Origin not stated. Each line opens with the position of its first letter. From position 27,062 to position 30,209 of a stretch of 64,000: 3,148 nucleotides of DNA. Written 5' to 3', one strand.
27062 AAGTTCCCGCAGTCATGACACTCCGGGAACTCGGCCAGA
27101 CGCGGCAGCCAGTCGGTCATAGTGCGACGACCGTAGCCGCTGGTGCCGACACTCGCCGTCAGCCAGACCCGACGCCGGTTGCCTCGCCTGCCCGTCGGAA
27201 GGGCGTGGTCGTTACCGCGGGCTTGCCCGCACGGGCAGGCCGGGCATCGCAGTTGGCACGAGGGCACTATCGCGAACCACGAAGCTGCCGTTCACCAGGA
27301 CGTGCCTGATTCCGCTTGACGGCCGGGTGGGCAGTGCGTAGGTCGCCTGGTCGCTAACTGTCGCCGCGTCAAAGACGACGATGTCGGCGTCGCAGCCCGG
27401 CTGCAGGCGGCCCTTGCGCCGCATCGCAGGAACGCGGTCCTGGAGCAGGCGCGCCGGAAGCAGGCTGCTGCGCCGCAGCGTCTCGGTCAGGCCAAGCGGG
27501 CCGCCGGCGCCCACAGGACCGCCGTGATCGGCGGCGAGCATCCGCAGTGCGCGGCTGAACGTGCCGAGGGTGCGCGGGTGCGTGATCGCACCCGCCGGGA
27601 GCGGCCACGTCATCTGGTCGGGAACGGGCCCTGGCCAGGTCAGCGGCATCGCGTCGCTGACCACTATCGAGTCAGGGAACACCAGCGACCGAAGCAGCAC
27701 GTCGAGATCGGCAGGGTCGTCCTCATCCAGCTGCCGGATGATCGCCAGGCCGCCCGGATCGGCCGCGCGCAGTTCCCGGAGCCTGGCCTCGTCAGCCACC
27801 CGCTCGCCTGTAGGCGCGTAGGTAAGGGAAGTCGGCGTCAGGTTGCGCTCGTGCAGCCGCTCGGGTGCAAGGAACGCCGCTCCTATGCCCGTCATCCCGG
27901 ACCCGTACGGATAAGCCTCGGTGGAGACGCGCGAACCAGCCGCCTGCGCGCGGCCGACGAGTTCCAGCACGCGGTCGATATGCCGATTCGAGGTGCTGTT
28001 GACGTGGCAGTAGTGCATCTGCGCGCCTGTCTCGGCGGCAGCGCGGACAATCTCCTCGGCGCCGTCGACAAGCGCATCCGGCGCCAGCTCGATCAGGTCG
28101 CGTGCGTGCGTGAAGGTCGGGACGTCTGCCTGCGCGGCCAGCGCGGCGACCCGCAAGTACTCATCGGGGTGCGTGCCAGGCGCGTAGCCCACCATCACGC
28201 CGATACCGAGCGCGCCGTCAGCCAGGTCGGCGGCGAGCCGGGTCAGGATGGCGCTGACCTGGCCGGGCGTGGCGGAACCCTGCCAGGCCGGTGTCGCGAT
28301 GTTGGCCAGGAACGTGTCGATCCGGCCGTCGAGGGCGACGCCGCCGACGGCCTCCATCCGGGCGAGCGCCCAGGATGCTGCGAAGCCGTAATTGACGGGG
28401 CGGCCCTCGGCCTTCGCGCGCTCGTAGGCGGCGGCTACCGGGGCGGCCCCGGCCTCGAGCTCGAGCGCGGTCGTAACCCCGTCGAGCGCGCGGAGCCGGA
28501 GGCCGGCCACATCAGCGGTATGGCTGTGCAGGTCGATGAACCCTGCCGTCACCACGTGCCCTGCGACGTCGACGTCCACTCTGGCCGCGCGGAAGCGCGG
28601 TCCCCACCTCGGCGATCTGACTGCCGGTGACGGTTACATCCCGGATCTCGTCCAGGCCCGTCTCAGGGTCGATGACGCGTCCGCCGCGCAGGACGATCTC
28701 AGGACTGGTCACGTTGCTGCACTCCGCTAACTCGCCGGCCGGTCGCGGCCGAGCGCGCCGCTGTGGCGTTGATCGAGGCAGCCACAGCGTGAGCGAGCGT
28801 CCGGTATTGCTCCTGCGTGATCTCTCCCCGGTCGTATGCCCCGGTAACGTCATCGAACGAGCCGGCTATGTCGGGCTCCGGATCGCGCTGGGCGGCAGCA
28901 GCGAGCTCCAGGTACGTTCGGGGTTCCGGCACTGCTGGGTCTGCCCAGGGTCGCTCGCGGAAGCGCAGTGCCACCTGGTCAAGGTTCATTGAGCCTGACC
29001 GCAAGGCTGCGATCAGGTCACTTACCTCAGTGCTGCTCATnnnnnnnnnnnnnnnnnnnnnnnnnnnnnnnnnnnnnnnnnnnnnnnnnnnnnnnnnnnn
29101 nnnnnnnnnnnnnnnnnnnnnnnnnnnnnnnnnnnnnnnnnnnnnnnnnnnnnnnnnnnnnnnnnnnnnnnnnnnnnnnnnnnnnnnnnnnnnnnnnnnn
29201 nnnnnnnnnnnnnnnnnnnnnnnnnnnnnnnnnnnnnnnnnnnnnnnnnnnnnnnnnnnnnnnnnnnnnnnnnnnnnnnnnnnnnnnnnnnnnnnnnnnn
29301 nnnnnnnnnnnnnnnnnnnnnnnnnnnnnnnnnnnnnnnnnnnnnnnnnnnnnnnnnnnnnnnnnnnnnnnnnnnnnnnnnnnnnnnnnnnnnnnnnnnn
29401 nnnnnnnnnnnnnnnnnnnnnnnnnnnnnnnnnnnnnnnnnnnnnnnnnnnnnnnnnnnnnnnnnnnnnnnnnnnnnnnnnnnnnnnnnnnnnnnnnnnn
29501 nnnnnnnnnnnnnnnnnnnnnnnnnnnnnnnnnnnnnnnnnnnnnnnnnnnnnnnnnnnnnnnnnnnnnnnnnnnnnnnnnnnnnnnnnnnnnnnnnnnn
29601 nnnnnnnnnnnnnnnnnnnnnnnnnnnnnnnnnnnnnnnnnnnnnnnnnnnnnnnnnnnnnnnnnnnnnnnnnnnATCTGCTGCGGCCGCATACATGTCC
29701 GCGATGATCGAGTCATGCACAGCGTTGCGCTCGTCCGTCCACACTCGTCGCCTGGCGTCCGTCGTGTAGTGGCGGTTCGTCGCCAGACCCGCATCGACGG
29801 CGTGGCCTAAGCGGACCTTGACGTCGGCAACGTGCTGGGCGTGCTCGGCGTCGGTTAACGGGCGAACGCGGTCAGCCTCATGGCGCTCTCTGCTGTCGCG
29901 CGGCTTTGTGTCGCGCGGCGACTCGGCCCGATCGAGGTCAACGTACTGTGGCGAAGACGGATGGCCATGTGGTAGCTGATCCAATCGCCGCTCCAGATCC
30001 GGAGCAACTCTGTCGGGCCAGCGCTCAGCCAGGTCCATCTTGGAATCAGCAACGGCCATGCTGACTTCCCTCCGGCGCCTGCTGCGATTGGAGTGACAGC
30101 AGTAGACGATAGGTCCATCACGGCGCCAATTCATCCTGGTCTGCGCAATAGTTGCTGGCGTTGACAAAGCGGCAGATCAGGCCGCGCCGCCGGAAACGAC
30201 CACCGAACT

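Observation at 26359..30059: Zeta-toxin-like kinase operon with an unusual partner set (small protein, D-aminoacylase-type amidohydrolase, ComF-type PRTase)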

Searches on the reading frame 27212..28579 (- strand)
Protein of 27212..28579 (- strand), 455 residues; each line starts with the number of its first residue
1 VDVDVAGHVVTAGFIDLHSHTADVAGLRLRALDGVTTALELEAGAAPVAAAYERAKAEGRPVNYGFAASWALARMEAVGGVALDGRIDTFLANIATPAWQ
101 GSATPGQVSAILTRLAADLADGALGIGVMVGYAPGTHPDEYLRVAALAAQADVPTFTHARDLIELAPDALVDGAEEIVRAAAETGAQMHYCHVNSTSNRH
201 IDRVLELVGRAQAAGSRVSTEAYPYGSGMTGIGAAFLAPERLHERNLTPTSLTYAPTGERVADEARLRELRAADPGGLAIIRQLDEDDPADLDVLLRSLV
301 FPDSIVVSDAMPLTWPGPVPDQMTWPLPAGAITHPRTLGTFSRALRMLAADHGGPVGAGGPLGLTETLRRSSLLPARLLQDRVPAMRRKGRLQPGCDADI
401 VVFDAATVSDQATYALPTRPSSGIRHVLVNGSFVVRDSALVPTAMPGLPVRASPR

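Call 4: search_protein_families(library=pfam, proteins=[window:27212-28579:-], max_evalue=0.01)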
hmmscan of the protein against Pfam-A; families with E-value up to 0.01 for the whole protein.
window:27212-28579:- (455 aa): 2 families
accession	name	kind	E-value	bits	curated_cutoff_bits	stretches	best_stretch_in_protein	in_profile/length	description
PF07969.17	Amidohydro_3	-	3.8e-12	46.9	29.7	2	362-435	407-472/472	Amidohydrolase family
PF01979.26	Amidohydro_1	-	1.6e-08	34.7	25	1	9-192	1-200/345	Amidohydrolase family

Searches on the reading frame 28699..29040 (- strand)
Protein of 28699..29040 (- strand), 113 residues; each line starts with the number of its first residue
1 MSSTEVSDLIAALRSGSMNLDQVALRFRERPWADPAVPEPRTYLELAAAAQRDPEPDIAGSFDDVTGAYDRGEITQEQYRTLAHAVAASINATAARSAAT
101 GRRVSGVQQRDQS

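Call 4: search_protein_families(library=pfam, proteins=[window:28699-29040:-], max_evalue=0.01)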
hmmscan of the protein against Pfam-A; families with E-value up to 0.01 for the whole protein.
window:28699-29040:- (113 aa): 1 family
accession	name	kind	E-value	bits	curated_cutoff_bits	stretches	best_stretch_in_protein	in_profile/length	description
PF09851.14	SHOCT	-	0.0063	16.7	27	0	69-81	10-22/28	Short C-terminal domain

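Call 6: search_protein_families(library=ncbifam, proteins=[window:28699-29040:-], max_evalue=0.01)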
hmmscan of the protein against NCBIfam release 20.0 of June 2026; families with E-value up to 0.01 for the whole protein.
window:28699-29040:- (113 aa): 0 families

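Call 7: search_protein_families(library=padloc, proteins=[window:28699-29040:-], max_evalue=0.01)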
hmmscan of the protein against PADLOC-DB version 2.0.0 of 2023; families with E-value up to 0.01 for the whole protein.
window:28699-29040:- (113 aa): 0 families

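Call 18: find_homologous_proteins(query=window:28699-29040:-, max_evalue=0.001)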
Query window:28699-29040:- (113 aa): 252 proteins with E <= 0.001 among 439 candidates; the best 120 are listed.
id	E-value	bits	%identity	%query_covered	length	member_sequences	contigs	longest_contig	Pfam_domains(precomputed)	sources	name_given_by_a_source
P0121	1.6e-59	216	94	100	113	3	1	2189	-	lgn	-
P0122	2.2e-40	155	77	87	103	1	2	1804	-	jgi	jgi:hypothetical protein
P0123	9.7e-39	149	72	90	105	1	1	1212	-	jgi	jgi:hypothetical protein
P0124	6.1e-37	144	74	73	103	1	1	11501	PF18495.7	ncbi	-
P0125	3.7e-36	141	70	87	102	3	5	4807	-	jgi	jgi:hypothetical protein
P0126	4.1e-36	141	69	88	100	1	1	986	-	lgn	-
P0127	4.7e-36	141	71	88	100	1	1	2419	-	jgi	jgi:hypothetical protein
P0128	5.2e-36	141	71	87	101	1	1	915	-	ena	-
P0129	2.1e-35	139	71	85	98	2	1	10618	-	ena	-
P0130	2.7e-35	138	67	89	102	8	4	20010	-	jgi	jgi:hypothetical protein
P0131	1.7e-34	136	68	89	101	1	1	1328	-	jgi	jgi:predicted RNA-binding protein associated with RNAse of E/G family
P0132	4.8e-34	134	67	86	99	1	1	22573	-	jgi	jgi:hypothetical protein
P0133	5.1e-34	134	69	87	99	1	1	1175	-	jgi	jgi:hypothetical protein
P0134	1.0e-33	133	69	87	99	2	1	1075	-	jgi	jgi:hypothetical protein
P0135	1.4e-33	133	71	81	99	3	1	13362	-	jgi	jgi:hypothetical protein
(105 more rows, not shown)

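Call 20: search_protein_families(library=pfam, alignment_id=A2, max_evalue=1)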
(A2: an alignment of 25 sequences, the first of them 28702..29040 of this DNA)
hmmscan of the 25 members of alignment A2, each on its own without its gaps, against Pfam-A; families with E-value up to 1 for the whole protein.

A. member 1, window:28702-29040:- (113 aa): 1 family
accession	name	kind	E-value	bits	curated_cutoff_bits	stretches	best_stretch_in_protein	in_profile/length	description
PF09851.14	SHOCT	-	0.0063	16.7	27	1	69-81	10-22/28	Short C-terminal domain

B. families by the number of members that match (of 25 scanned): 22 families
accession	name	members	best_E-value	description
PF18495.6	VbhA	17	1.1e-05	Antitoxin VbhA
PF09851.14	SHOCT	17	0.0046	Short C-terminal domain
PF08044.16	DUF1707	13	0.005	DUF1707 SHOCT-like domain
PF05120.17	GvpG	12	0.00039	Gas vesicle protein G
PF02609.21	Exonuc_VII_S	5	0.02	Exonuclease VII small subunit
PF13490.11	zf-HC2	3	0.052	Putative zinc-finger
PF12840.13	HTH_20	3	0.078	Helix-turn-helix domain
PF00906.25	Hepatitis_core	1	0.025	Hepatitis core antigen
PF23202.1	PAH_ZNF598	1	0.039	ZNF598 PAH domain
PF24219.2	DUF7438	1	0.047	Family of unknown function (DUF7438)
PF14237.11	GYF_2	1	0.05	GYF domain 2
PF24767.1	UBA_At5g58720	1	0.064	At5g58720 UBA-like domain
PF20572.3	DUF6781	1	0.089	Family of unknown function (DUF6781)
PF20155.4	TMP_3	1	0.098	Tape measure protein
PF21829.1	DUF6889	1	0.11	Family of unknown function (DUF6889)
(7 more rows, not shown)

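Call 26: predict_structure(alignment_id=A2)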
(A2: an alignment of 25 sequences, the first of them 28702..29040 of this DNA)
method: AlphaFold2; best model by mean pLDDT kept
length: 113 residues; sequences in the alignment: 25
mean_pLDDT: 79.7   pTM: 0.64
mean pLDDT of the five models: 79.7, 74.9, 74.3, 73.1, 66.3
residues with pLDDT >= 90: 41; 70-90: 38; 50-70: 33; < 50: 1
segments of 3 or more residues with pLDDT < 50: none
pLDDT, mean of each block of 10 residues (from residue 1): 81 94 92 66 75 64 89 94 92 78 60 52
secondary structure, 60 per line:
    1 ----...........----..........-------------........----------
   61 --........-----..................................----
elements in order: H5-15 H20-29 H43-50 H63-70 H76-109

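Call 32: fold_search(model_id=the predicted structure, library=pdb)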
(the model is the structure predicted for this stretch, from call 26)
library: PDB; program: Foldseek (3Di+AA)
matches with E <= 10: 58; with E <= 0.001: 0
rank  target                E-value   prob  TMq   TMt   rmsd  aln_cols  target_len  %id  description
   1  8c35_B                1.6e+00  0.25  0.33  0.21   9.3        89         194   22  Dark state 2.1 Angstrom crystal structure of H132A variant of cobalamin binding domain belonging to a light-dependent  (released 2023-08-16)
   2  8c73_B                1.7e+00  0.25  0.33  0.21   9.3        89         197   22  Dark state 1.8 Angstrom crystal structure of cobalamin binding domain belonging to a light-dependent transcription reg (released 2023-08-09)
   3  5c8a_A                2.1e+00  0.15  0.27  0.17  10.6        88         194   20  Crystal structure of a truncated form of Thermus thermophilus CarH bound to adenosylcobalamin (dark state) (released 2015-09-30)
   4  8c73_A                2.7e+00  0.16  0.30  0.19  10.0        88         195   19  Dark state 1.8 Angstrom crystal structure of cobalamin binding domain belonging to a light-dependent transcription reg (released 2023-08-09)
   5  5c8d_E                2.7e+00  0.15  0.30  0.13  10.5        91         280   21  Crystal structure of full-length Thermus thermophilus CarH bound to adenosylcobalamin (dark state) (released 2015-09-30)
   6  8c31_A                2.7e+00  0.12  0.26  0.16  10.8        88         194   20  Dark state 1.8 Angstrom crystal structure of cobalamin binding domain belonging to a light-dependent transcription reg (released 2023-08-16)
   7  9y66_C                2.7e+00  0.09  0.29  0.08  24.4       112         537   10  attLsym bound serine integrase complex in the dimeric state (released 2026-02-04)
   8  8c73_C                2.8e+00  0.16  0.32  0.19  10.2        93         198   20  Dark state 1.8 Angstrom crystal structure of cobalamin binding domain belonging to a light-dependent transcription reg (released 2023-08-09)
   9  8c32_A                2.8e+00  0.12  0.26  0.17  10.8        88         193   20  Dark state 2.2 Angstrom crystal structure of cobalamin binding domain belonging to a light-dependent transcription reg (released 2023-08-16)
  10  9s0h_A                3.2e+00  0.14  0.30  0.19  10.2        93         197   20  Dark-state of CBD of TtCarH mutant - H132A (SSX, DLS) (released 2026-01-28)
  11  8j2y_A                3.4e+00  0.16  0.36  0.14   9.6        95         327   19  Acidimicrobiaceae bacterium photocobilins protein, dark state (released 2024-04-10)
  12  8c73_D                3.4e+00  0.15  0.32  0.20   9.4        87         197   23  Dark state 1.8 Angstrom crystal structure of cobalamin binding domain belonging to a light-dependent transcription reg (released 2023-08-09)
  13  9s06_A                3.6e+00  0.15  0.34  0.21   9.2        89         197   22  Dark-state of CBD of TtCarH (TR-SFX, SACLA) (released 2026-01-28)
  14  8c35_D                3.6e+00  0.13  0.31  0.19  10.0        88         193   19  Dark state 2.1 Angstrom crystal structure of H132A variant of cobalamin binding domain belonging to a light-dependent  (released 2023-08-16)
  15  7xcn_N                3.8e+00  0.09  0.28  0.16  10.5        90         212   19  Crystal structure of the MttB-MttC complex at 2.7 A resolution (released 2023-01-18)
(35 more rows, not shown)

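Call 59: search_protein_families(library=phrogs, proteins=[window:28699-29040:-], max_evalue=0.01)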
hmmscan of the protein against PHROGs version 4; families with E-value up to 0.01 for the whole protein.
window:28699-29040:- (113 aa): 0 families

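Call 61: list_cluster_members(proteins=[P0001, window:28702-29040:-, P0241, window:27215-28579:-])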
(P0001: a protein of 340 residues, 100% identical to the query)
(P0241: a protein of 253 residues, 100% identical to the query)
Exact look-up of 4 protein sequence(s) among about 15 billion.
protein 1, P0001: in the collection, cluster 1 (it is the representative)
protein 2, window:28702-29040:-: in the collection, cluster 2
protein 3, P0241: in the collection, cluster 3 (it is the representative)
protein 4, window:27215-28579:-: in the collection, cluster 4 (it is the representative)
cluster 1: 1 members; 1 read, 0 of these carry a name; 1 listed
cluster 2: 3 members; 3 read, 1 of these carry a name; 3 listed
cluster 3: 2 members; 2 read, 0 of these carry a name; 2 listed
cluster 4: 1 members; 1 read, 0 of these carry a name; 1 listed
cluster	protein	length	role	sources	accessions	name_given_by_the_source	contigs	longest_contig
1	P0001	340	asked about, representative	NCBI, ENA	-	-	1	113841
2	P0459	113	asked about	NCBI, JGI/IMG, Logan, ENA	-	hypothetical protein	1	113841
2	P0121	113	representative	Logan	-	-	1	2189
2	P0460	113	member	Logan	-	-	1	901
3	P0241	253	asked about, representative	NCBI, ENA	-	-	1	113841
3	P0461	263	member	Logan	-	-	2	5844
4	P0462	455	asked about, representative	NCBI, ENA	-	-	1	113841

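Call 62: find_encoding_contigs(protein=P0121, flank=5000, max_places=3)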
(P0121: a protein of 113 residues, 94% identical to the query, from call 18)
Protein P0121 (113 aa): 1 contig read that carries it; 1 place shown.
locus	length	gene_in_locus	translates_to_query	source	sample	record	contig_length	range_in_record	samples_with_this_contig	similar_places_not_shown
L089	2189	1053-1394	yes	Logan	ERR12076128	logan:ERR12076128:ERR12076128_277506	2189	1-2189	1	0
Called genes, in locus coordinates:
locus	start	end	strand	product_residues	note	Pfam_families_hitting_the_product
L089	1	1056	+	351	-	?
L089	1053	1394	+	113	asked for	-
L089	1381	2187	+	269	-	?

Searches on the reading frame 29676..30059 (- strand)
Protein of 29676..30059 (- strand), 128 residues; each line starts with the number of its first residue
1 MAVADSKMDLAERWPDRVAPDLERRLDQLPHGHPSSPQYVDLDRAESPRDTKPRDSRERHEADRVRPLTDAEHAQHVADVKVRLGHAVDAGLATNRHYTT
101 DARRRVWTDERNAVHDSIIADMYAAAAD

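Call 53: search_protein_representatives(protein=window:29676-30059:-)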
Query: 128 residues. Proteins with E-value up to 0.001 (for the whole library): 98; up to 1e-10: 19; up to 1e-30: 1. The best 98 are listed.
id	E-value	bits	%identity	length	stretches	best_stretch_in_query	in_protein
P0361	1.4e-34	135.4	62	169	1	1-127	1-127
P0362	7.3e-21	91.1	53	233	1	8-127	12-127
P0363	2.1e-16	76.7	53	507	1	22-127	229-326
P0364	3.4e-16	76.1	53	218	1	9-126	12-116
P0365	2.2e-15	73.5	44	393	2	32-126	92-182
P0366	4.2e-15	72.5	49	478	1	20-126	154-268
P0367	6.1e-15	72.0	49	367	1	18-128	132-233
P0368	5.1e-14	69.0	49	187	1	3-126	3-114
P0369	9.9e-14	68.1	45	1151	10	64-98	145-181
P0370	1.2e-13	67.9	55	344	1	52-128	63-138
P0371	2.4e-13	66.9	45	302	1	19-128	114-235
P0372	6.4e-13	65.5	52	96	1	2-102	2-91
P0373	6.7e-13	65.4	49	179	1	4-108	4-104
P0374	7.2e-13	65.3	49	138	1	20-114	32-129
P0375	3.1e-12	63.3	52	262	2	58-128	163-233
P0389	3.3e-08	50.2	46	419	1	60-127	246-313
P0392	4.9e-08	49.7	37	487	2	21-128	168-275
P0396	9.4e-08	48.8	45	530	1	40-128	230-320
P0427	1.5e-05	41.6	42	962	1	54-127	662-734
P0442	8.8e-05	39.2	44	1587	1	65-121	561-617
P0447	1.2e-04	38.8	43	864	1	65-127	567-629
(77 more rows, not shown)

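Call 54: search_protein_families(library=pfam, proteins=[P0363, P0365, P0366, P0369, P0389, P0392, P0396, P0427, P0442, P0447], max_evalue=0.001)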
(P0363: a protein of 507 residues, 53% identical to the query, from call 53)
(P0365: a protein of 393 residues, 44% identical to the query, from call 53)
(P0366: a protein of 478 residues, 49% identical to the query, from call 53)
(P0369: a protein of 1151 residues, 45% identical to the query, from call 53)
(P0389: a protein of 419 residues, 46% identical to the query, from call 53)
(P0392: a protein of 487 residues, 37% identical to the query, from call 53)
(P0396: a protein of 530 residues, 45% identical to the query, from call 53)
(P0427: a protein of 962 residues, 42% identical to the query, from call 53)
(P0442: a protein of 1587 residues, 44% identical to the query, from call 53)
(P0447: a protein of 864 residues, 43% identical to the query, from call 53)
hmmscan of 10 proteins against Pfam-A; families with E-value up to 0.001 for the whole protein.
P0363 (507 aa): 2 families
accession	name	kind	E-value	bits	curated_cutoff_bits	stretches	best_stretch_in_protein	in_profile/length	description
PF06414.18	Zeta_toxin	-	2.5e-12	47.1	22.3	1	333-440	17-123/199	Zeta toxin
PF13671.12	AAA_33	-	2e-09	38.4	27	1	335-442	2-100/143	AAA domain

P0365 (393 aa): 2 families
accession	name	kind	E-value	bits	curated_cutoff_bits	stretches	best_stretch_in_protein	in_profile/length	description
PF06414.18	Zeta_toxin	-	1e-15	58.2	22.3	1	191-342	18-159/199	Zeta toxin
PF13671.12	AAA_33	-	2.5e-11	44.5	27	1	192-323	2-123/143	AAA domain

P0366 (478 aa): 2 families
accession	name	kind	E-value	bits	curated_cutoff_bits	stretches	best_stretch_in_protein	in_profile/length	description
PF06414.18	Zeta_toxin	-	2.3e-14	53.7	22.3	1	276-428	17-159/199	Zeta toxin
PF13671.12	AAA_33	-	6.6e-12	46.4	27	1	278-410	2-124/143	AAA domain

P0369 (1151 aa): 2 families
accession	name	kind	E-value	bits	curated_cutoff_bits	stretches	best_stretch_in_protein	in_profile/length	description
PF25175.1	Beta-prop_WDR5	-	8.5e-06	25.7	250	0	940-970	252-282/296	WDR5 beta-propeller domain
PF19359.4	DUF5936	-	0.00035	20.9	27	0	29-72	97-140/141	Family of unknown function (DUF5936)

P0389 (419 aa): 2 families
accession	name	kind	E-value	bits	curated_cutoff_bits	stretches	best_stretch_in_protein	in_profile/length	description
PF13671.12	AAA_33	-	3.8e-07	30.9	27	1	323-417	3-88/143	AAA domain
PF06414.18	Zeta_toxin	-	3.9e-07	30.2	22.3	1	320-416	17-112/199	Zeta toxin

P0392 (487 aa): 2 families
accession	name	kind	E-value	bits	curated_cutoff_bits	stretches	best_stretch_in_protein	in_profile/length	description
PF06414.18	Zeta_toxin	-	1.1e-22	80.9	22.3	1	281-437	17-164/199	Zeta toxin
PF13671.12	AAA_33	-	6.3e-13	49.7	27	1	283-412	2-122/143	AAA domain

P0396 (530 aa): 2 families
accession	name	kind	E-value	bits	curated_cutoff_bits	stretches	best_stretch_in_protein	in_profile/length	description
PF06414.18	Zeta_toxin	-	1.3e-17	64.3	22.3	1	326-481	17-162/199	Zeta toxin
PF13671.12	AAA_33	-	5.5e-08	33.7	27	1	328-459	2-123/143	AAA domain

P0427 (962 aa): 2 families
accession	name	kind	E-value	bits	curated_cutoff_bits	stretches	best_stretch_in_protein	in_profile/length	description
PF06414.18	Zeta_toxin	-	1.2e-15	58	22.3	1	740-897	16-161/199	Zeta toxin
PF13671.12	AAA_33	-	1.6e-06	28.9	27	1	742-873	1-120/143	AAA domain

P0442 (1587 aa): 4 families
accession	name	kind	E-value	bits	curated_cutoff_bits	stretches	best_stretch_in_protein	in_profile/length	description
PF06414.18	Zeta_toxin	-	1.4e-20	74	22.3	1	625-786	12-161/199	Zeta toxin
PF00293.34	NUDIX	-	4e-11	43.5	21.1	1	1040-1161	12-123/134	NUDIX domain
PF13671.12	AAA_33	-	1.4e-09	38.8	27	1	633-763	3-122/143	AAA domain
PF14815.12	NUDIX_4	-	9.1e-05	22.7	35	1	1040-1166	7-108/113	NUDIX domain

P0447 (864 aa): 1 family
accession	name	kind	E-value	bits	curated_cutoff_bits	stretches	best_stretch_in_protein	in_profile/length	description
PF06414.18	Zeta_toxin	-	3.6e-15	56.4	22.3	1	638-805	19-171/199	Zeta toxin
